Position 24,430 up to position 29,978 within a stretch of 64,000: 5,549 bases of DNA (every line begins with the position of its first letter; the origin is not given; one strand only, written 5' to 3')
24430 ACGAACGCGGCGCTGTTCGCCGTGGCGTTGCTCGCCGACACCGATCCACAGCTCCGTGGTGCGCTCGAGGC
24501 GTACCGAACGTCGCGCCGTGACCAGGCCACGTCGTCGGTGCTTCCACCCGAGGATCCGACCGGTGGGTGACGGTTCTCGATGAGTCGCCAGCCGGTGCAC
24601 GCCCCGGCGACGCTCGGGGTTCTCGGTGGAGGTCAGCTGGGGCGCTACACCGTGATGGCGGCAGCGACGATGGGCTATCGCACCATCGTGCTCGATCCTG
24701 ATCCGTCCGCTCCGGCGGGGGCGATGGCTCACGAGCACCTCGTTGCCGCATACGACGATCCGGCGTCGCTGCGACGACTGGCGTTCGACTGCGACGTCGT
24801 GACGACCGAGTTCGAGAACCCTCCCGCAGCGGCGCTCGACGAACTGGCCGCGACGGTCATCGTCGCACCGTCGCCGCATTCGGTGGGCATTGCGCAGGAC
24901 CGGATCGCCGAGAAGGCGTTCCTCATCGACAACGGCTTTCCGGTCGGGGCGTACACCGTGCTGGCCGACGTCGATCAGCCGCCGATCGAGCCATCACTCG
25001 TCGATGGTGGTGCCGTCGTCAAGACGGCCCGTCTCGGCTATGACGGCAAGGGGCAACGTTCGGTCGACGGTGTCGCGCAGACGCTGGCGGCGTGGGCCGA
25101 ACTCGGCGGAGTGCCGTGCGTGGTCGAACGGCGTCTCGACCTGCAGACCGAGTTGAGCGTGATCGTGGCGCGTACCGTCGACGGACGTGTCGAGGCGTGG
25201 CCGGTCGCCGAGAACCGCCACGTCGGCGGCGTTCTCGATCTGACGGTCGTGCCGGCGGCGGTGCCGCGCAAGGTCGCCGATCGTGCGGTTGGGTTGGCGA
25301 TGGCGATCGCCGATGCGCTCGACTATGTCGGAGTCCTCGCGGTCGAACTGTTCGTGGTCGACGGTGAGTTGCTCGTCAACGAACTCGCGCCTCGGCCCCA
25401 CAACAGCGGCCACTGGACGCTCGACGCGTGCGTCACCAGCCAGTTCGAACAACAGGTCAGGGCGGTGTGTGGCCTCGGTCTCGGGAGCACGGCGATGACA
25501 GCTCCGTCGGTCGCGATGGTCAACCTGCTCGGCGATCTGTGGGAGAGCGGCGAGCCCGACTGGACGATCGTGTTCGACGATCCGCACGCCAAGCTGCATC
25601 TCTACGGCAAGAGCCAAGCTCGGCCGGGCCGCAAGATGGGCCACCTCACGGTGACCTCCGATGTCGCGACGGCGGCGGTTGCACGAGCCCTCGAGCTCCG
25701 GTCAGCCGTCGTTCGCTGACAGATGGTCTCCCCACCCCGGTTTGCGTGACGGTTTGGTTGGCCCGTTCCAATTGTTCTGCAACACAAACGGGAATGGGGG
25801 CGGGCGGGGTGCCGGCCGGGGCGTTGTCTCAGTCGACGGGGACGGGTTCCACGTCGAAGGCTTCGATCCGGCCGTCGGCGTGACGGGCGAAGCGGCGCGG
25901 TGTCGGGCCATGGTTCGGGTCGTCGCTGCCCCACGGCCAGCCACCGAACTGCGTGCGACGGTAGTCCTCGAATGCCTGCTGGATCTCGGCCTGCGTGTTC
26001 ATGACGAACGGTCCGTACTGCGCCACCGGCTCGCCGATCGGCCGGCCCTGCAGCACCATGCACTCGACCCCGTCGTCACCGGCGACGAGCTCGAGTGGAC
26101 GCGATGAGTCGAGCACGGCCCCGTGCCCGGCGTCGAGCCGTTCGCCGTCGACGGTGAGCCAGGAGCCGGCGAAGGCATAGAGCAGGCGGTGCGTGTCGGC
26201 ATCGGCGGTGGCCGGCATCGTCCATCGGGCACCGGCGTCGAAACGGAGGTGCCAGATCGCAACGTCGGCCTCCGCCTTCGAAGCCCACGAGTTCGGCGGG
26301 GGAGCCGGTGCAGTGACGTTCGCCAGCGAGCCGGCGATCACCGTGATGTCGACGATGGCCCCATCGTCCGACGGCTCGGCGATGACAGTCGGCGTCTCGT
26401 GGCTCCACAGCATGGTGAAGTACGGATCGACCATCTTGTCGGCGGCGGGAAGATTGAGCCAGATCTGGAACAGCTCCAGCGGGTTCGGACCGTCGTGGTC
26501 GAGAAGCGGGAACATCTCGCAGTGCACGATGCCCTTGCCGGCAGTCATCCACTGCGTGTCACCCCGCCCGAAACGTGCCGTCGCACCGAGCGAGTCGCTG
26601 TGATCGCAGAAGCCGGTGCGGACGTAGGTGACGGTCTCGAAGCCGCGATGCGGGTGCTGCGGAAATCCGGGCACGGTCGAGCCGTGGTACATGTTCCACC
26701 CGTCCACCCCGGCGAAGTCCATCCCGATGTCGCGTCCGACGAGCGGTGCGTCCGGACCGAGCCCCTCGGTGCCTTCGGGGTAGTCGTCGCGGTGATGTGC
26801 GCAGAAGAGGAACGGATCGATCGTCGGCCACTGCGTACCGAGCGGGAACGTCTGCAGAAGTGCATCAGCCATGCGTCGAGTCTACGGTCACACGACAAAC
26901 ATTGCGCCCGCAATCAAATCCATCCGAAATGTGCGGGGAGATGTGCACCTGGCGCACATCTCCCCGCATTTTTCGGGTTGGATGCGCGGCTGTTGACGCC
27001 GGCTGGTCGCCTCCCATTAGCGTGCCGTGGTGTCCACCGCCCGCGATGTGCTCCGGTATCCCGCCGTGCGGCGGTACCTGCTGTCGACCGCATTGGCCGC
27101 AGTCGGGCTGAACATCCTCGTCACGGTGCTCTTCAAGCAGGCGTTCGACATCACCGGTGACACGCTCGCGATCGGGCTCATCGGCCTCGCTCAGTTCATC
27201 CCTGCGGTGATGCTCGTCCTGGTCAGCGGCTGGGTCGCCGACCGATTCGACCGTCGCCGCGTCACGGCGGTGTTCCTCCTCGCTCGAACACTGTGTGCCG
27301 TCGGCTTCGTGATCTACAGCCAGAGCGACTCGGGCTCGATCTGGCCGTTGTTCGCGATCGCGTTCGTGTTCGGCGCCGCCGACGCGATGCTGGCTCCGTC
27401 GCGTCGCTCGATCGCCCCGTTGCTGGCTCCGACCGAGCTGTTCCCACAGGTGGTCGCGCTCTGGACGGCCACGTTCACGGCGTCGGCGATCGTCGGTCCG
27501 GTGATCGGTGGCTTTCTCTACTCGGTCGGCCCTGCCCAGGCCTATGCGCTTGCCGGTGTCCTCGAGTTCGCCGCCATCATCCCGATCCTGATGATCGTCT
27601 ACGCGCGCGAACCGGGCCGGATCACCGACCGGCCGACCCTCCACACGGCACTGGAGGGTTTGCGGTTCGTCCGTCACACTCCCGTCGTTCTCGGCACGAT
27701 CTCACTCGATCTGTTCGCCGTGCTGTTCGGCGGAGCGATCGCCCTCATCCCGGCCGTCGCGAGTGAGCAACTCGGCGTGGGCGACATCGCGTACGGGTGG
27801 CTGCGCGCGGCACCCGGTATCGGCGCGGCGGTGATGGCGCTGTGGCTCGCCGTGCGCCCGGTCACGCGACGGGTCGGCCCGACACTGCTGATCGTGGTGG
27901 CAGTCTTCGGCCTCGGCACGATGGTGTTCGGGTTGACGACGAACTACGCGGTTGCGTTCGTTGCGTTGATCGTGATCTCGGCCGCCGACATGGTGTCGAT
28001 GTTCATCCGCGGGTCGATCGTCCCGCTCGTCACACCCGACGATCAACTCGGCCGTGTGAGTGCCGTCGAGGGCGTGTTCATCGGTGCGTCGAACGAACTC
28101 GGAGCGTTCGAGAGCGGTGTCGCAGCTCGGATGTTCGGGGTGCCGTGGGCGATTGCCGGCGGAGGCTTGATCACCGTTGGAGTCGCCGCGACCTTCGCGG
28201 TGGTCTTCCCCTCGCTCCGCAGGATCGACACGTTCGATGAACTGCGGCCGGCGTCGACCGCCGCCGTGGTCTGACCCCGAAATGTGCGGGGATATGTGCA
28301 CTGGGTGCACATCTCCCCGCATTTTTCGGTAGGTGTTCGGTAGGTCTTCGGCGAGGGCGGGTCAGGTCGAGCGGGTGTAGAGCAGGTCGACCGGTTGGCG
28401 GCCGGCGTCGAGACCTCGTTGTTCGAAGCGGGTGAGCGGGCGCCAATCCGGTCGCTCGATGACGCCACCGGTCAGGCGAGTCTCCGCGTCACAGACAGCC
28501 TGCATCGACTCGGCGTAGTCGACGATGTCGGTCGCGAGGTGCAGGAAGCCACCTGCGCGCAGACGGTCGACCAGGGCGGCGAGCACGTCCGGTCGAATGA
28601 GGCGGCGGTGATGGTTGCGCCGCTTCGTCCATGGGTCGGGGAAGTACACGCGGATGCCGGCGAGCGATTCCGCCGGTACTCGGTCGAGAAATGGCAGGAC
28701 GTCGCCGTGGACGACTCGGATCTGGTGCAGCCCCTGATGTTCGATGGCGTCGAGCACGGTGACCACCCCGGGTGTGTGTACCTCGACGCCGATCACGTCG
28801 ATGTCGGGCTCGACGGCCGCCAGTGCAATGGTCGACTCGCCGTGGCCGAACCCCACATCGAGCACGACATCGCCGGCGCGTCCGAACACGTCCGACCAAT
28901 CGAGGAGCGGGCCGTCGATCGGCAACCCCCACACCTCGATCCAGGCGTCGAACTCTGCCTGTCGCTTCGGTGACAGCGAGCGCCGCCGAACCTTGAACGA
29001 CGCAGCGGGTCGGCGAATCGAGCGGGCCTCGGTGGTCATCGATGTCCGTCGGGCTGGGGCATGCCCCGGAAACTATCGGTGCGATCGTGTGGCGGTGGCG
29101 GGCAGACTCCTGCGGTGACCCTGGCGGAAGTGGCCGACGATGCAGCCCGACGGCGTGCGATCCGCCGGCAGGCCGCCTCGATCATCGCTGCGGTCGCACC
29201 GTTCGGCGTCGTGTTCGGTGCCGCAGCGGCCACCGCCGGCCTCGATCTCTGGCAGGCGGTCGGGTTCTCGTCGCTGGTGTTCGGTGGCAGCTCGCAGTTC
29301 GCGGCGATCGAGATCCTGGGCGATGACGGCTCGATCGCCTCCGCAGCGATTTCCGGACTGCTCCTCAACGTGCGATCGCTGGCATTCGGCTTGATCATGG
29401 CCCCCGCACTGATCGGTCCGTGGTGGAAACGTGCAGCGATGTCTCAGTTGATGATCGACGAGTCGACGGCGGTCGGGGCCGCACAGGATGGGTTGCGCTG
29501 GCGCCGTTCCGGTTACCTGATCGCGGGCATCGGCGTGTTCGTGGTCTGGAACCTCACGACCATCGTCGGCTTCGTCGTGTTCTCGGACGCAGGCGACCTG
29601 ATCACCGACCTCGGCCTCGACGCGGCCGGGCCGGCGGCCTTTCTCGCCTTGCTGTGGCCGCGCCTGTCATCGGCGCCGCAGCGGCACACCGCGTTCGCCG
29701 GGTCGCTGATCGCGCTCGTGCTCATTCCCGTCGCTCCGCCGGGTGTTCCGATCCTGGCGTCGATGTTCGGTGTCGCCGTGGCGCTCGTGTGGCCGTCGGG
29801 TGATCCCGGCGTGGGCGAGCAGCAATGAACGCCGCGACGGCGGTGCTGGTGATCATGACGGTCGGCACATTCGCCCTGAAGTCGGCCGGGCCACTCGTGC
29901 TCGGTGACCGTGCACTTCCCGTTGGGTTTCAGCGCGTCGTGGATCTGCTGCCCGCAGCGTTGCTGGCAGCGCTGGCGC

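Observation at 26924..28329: Two same-orientation copies of a 53-bp palindromic element precisely flank the MFS transporter gene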

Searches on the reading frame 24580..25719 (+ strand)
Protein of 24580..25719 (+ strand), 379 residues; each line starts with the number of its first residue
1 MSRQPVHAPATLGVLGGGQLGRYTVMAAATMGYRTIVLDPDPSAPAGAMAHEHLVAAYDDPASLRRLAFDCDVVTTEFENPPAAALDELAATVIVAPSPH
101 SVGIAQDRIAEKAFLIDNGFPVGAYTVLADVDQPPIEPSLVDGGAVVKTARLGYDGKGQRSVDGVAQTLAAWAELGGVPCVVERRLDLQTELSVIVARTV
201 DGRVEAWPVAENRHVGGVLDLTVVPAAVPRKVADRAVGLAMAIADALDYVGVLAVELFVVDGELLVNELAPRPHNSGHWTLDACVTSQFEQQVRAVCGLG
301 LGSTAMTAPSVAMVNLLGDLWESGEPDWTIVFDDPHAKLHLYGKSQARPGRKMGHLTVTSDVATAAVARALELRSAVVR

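Call 12: search_protein_families(library=pfam, proteins=[window:24580-25719:+])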
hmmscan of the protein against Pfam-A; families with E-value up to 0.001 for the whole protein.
window:24580-25719:+ (379 aa): 3 families
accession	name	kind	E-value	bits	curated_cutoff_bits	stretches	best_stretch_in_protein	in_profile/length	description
PF02222.28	ATP-grasp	-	3.4e-53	180.4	27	1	115-289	3-179/179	ATP-grasp domain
PF22660.2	RS_preATP-grasp-like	-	1.6e-31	109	27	1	10-106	2-98/98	Ribonucleotide synthetase preATP-grasp domain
PF17769.7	PurK_C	-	9.1e-18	64.1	22.6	1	312-366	2-53/56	Phosphoribosylaminoimidazole carboxylase C-terminal domain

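Call 15: find_encoding_contigs(protein=window:24580-25719:+, flank=10000, max_places=6)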
Protein window:24580-25719:+ (379 aa): no gene with exactly this product is on record in the collection.

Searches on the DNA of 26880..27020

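Call 40: search_rna_families(source=window, start=26880, end=27020, threshold=evalue, max_evalue=10)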
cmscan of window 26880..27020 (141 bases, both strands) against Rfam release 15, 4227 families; matches with E-value up to 10: 18.
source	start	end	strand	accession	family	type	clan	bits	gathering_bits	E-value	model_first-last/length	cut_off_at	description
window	26925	26975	+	RF03263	MIR861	Gene; miRNA;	-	31.2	70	0.00018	1-111/111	no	MIR861 microRNA precursor family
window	26920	26980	-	RF04235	mir-242_2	Gene; miRNA;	-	28.8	56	2.3e-05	1-81/81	no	mir-242_2 microRNA precursor family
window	26916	26985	+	RF03677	mir-1304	Gene; miRNA;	-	28.7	90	0.00035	1-87/87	no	mir-1304 microRNA precursor family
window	26917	26982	-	RF00914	mir-674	Gene; miRNA;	-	27.8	93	0.0017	1-77/77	no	mir-674 microRNA precursor family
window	26924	26978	+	RF03407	MIR531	Gene; miRNA;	-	26.7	70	0.0023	1-69/69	no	MIR531 microRNA precursor family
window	26917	26984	-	RF01996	mir-995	Gene; miRNA;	-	21.1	72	0.034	1-88/88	no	mir-995 microRNA precursor family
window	26907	26987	+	RF04220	HCV_SL588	Cis-reg;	-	20.8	79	0.044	1-81/81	no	SL588 non-coding RNA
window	26919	26984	+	RF02024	mir-1180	Gene; miRNA;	-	20.4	49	0.24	1-68/68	no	mir-1180 microRNA precursor family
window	26922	26967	-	RF00723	mir-448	Gene; miRNA;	-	20.2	90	0.077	1-111/111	no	mir-448 microRNA precursor family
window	26931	26969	-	RF04176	mir-3149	Gene; miRNA;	-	19.8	100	0.12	1-83/83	no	mir-3149 microRNA precursor family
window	26933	26967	-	RF03173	mir-4504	Gene; miRNA;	-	19.2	104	0.1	1-92/92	no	mir-4504 microRNA precursor family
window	26921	26979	+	RF03574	mir-4847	Gene; miRNA;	-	17.9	100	0.12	1-79/79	no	mir-4847 microRNA precursor family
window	26932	26968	+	RF04074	mir-1199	Gene; miRNA;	-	15.8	80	5.7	1-100/100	no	mir-1199 microRNA precursor family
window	26880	26971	+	RF02590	Spy1186876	Gene; sRNA;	-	15.2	208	0.17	138-243/243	5'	S. pyogenes small RNA 1186876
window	26935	26965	-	RF03390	mir-2450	Gene; miRNA;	-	14.7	59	2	1-73/73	no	mir-2450 microRNA precursor family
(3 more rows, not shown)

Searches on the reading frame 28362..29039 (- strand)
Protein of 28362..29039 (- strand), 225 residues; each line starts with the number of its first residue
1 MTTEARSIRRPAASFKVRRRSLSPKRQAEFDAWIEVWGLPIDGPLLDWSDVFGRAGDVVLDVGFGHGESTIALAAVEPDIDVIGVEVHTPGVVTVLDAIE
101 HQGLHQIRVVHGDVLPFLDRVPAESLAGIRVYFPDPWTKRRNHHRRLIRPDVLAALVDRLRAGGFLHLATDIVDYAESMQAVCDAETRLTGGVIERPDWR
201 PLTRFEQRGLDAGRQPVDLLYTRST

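Call 12: search_protein_families(library=pfam, proteins=[window:28362-29039:-])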
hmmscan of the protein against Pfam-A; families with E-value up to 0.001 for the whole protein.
window:28362-29039:- (225 aa): 2 families
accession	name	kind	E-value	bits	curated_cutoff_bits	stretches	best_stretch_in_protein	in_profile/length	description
PF02390.23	Methyltransf_4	-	1.7e-41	142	24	1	58-215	4-169/173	Putative methyltransferase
PF13649.12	Methyltransf_25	-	5.5e-05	24.2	27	1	59-116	1-57/97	Methyltransferase domain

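Call 14: find_encoding_contigs(protein=window:28362-29039:-, flank=10000, max_places=6)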
Protein window:28362-29039:- (225 aa): no gene with exactly this product is on record in the collection.

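Call 25: find_homologous_proteins(query=window:28362-29039:-, max_evalue=1e-40)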
Query window:28362-29039:- (225 aa): 1792 proteins with E <= 1e-40 among 3643 candidates; the best 120 are listed.
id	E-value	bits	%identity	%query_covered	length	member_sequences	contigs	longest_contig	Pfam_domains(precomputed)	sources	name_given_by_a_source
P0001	3.8e-144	496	98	100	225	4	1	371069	PF13649.13,PF02390.24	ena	-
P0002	8.2e-143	492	98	100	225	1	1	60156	PF02390.24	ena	-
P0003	2.7e-136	470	93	100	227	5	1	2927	PF13649.13,PF02390.24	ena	-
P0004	9.7e-136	469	92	100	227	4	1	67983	PF13649.13,PF02390.24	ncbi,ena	-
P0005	1.1e-133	462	92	99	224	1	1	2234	PF13649.13,PF02390.24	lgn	-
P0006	2.8e-131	454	88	100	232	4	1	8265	PF02390.24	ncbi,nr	ncbi:MAG TPA: tRNA (guanosine(46)-N7)-methyltransferase TrmB [Ilumatobacteraceae bacterium]|nr:tRNA 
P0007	3.4e-131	454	91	100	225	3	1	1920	PF02390.24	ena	-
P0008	4.6e-130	450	88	100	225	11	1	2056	PF02390.24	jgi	jgi:tRNA (guanine-N7-)-methyltransferase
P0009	6.4e-128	443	87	100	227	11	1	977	PF02390.24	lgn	-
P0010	9.3e-128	443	88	99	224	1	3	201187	PF02390.24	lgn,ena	-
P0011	2.9e-125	434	87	100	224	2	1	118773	PF02390.24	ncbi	-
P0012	1.3e-122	426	84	100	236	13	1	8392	PF02390.24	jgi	jgi:tRNA (guanine-N7-)-methyltransferase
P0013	9.0e-121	420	84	99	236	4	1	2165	PF02390.24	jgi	jgi:tRNA (guanine-N7-)-methyltransferase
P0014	9.1e-121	420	85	99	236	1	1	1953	PF02390.24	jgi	jgi:tRNA (guanine-N7-)-methyltransferase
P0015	1.2e-119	416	81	100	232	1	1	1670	PF13649.13,PF02390.24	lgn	-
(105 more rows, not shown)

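Call 26: find_encoding_contigs(protein=P0001, flank=10000, max_places=2)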
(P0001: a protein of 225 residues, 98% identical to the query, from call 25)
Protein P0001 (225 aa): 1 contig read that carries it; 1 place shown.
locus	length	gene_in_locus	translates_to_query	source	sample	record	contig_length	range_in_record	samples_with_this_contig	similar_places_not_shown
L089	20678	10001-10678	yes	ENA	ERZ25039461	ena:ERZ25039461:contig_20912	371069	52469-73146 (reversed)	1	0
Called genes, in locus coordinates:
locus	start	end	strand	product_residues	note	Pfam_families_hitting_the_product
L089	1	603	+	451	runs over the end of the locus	PF02386:TrkH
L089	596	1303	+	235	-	PF02254:TrkA_N, PF03446:NAD_binding_2 (weak), PF03807:F420_oxidored (faint), PF02080:TrkA_C (weak)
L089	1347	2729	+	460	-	PF00743:FMO-like (weak), PF07992:Pyr_redox_2, PF13450:NAD_binding_8, PF13738:Pyr_redox_3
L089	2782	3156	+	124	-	-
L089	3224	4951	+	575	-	PF01979:Amidohydro_1 (faint), PF07969:Amidohydro_3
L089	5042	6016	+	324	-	PF02668:TauD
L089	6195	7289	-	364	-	PF01145:Band_7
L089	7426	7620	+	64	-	-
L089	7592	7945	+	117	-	-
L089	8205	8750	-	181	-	PF03703:bPH_2, PF09851:SHOCT (weak)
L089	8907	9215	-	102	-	PF05437:AzlD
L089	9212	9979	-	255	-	PF03591:AzlC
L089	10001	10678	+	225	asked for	PF02390:Methyltransf_4, PF13649:Methyltransf_25 (faint)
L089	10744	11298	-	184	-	PF05977:MFS_3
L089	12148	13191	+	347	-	PF02678:Pirin, PF05726:Pirin_C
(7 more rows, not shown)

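Call 27: find_encoding_contigs(protein=P0004, flank=10000, max_places=2)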
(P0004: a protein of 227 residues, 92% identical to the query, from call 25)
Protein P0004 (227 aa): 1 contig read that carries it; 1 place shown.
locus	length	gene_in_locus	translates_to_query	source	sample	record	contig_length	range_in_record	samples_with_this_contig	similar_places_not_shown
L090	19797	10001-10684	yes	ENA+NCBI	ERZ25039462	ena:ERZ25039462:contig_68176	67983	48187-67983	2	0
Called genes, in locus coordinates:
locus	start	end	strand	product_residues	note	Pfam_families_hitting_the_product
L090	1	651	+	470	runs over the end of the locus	PF02386:TrkH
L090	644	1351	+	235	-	PF01370:Epimerase (weak), PF02254:TrkA_N, PF03446:NAD_binding_2 (weak), PF02080:TrkA_C (weak)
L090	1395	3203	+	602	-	PF00743:FMO-like (weak), PF01266:DAO (faint), PF07992:Pyr_redox_2, PF13450:NAD_binding_8, PF13738:Pyr_redox_3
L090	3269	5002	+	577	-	PF01979:Amidohydro_1 (faint), PF07969:Amidohydro_3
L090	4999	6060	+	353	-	PF02668:TauD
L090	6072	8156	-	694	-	PF01145:Band_7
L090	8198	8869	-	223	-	PF03703:bPH_2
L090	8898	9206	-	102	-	PF05437:AzlD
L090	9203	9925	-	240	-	PF03591:AzlC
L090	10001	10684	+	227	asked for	PF02390:Methyltransf_4, PF13649:Methyltransf_25 (faint)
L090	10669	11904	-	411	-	PF05977:MFS_3, PF07690:MFS_1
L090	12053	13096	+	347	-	PF02678:Pirin, PF05726:Pirin_C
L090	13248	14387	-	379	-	PF22660:RS_preATP-grasp-like, PF02222:ATP-grasp, PF17769:PurK_C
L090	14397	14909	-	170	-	PF00731:AIRC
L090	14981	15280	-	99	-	-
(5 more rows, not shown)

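Call 28: find_encoding_contigs(protein=P0010, flank=10000, max_places=2)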
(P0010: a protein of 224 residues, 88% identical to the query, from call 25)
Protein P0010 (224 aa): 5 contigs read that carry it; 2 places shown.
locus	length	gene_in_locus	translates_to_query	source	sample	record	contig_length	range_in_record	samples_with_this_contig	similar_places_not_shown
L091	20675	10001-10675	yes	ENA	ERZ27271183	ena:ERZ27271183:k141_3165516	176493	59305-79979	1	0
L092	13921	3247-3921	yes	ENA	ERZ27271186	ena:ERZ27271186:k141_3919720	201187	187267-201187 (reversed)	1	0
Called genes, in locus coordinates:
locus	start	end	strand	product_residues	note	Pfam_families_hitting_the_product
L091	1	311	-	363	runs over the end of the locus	PF00109:ketoacyl-synt (faint), PF00108:Thiolase_N (faint), PF08545:ACP_syn_III, PF08541:ACP_syn_III_C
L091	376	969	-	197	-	PF03193:RsgA_GTPase (faint), PF01926:MMR_HSR1, PF02421:FeoB_N, PF00350:Dynamin_N (faint)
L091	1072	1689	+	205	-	-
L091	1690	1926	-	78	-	-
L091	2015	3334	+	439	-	PF02386:TrkH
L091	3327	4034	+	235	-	PF02254:TrkA_N, PF03446:NAD_binding_2 (weak), PF03807:F420_oxidored (faint), PF02080:TrkA_C (faint)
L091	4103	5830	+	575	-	PF07969:Amidohydro_3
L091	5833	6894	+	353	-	PF02668:TauD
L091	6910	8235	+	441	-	PF00202:Aminotran_3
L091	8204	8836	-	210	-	PF03703:bPH_2, PF09851:SHOCT (weak)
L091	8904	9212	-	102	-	PF05437:AzlD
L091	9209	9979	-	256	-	PF03591:AzlC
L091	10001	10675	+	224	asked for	PF02390:Methyltransf_4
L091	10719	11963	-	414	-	PF05977:MFS_3, PF07690:MFS_1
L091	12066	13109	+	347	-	PF02678:Pirin, PF05726:Pirin_C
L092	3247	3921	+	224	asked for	PF02390:Methyltransf_4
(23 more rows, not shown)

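Call 29: find_encoding_contigs(protein=P0011, flank=10000, max_places=2)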
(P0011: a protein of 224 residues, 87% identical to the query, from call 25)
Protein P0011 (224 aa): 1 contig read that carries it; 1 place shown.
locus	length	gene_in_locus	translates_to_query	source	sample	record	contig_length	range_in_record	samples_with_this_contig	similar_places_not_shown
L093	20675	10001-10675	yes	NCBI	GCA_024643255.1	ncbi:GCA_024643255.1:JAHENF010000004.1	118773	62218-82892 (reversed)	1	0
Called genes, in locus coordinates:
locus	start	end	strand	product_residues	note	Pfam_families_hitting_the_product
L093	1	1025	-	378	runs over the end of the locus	PF00109:ketoacyl-synt (faint), PF00108:Thiolase_N (weak), PF08545:ACP_syn_III, PF08541:ACP_syn_III_C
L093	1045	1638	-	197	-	PF03193:RsgA_GTPase (faint), PF01926:MMR_HSR1, PF02421:FeoB_N, PF00350:Dynamin_N (faint)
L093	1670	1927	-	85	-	-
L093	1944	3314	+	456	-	PF02386:TrkH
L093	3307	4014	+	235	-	PF02254:TrkA_N, PF03446:NAD_binding_2 (weak), PF03807:F420_oxidored (faint)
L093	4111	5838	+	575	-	PF01979:Amidohydro_1 (faint), PF07969:Amidohydro_3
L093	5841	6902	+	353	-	PF02668:TauD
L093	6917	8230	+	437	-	PF00202:Aminotran_3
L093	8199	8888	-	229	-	PF03703:bPH_2, PF09851:SHOCT (weak)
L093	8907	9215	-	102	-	PF05437:AzlD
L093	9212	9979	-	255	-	PF03591:AzlC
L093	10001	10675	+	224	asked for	PF02390:Methyltransf_4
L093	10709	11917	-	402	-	PF05977:MFS_3, PF07690:MFS_1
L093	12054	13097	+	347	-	PF02678:Pirin, PF05726:Pirin_C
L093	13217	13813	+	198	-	PF03848:TehB (weak), PF05724:TPMT, PF05175:MTS (weak), PF13489:Methyltransf_23, PF08241:Methyltransf_11, PF08242:Methyltransf_12, PF13649:Methyltransf_25, PF13847:Methyltransf_31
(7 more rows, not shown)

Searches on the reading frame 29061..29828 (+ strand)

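Call 12: search_protein_families(library=pfam, proteins=[window:29061-29828:+])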
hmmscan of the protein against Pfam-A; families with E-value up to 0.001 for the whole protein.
window:29061-29828:+ (255 aa): 1 family
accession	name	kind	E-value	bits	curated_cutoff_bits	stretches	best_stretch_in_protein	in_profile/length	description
PF03591.19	AzlC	-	3.7e-30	105.6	32.1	1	41-173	2-133/137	AzlC protein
